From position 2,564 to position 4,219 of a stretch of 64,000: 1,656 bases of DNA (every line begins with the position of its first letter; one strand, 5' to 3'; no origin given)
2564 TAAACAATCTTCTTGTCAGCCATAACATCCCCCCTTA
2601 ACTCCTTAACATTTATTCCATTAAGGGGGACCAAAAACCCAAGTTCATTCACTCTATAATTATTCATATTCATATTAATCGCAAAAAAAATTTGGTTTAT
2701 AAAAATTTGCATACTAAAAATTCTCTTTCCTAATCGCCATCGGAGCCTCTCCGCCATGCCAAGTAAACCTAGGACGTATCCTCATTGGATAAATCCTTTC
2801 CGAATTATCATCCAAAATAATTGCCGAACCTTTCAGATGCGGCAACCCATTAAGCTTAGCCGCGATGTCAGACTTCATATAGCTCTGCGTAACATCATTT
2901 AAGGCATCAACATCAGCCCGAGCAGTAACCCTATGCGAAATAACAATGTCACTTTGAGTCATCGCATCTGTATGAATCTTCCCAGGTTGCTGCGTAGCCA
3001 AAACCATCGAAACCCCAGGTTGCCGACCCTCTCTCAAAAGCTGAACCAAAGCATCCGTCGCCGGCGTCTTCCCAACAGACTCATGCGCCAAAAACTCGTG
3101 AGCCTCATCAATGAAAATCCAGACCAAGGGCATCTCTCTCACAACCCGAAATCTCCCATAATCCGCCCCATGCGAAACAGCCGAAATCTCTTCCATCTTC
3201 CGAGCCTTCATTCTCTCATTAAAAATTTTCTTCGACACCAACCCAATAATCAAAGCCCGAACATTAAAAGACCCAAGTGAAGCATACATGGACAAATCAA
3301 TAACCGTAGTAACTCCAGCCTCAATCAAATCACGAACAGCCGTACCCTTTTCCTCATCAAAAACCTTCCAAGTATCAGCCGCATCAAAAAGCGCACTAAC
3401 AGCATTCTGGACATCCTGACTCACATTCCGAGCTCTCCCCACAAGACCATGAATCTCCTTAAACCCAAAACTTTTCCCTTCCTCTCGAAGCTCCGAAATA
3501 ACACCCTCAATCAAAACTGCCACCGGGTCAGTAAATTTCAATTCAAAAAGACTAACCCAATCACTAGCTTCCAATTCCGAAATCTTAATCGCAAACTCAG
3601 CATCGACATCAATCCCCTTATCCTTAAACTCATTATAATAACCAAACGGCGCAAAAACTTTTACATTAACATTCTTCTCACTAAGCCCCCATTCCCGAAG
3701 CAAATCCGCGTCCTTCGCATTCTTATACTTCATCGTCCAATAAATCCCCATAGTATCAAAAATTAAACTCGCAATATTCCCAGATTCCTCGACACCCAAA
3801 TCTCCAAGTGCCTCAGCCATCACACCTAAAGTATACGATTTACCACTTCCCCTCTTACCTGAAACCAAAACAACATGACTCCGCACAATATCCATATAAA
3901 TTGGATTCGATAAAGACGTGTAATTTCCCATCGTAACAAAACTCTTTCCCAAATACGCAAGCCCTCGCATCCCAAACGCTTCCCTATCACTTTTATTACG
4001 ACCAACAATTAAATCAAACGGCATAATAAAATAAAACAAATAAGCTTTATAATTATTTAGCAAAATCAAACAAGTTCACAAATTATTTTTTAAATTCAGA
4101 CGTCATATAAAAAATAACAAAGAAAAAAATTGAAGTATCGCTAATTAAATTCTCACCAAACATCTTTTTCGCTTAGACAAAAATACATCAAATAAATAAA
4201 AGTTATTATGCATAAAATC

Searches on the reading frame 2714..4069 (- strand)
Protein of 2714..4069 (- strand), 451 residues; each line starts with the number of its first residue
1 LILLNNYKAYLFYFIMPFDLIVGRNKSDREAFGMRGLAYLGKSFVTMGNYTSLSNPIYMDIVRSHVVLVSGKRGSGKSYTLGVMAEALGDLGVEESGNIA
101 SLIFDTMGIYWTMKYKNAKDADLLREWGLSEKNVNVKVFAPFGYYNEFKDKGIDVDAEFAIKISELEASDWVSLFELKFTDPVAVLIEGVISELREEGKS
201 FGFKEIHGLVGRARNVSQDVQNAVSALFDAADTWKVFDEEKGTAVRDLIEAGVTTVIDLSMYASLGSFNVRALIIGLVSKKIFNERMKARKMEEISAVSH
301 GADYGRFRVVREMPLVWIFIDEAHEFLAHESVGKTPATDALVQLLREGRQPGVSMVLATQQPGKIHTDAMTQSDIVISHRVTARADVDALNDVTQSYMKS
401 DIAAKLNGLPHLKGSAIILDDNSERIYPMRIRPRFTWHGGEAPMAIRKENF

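Call 49: search_protein_families(library=pfam, proteins=[window:2714-4069:-], max_evalue=0.001)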
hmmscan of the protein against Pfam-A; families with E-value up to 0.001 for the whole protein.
window:2714-4069:- (451 aa): 5 families
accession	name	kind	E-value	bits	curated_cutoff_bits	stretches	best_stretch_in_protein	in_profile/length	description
PF01935.23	DUF87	-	1.2e-07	32.5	23.2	1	48-264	4-206/220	Helicase HerA, central domain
PF05872.18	HerA_C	-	3.4e-06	26.4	22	0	312-402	255-344/502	Helicase HerA-like C-terminal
PF00004.35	AAA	-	1.7e-05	25.7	21.2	0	307-376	50-126/131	ATPase family associated with various cellular activities (AAA)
PF05707.18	Zot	-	0.00017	21.6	20.3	0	317-380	84-146/197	Zonular occludens toxin (Zot)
PF01580.24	FtsK_SpoIIIE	-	0.00057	19.8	24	0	49-84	24-59/221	FtsK/SpoIIIE family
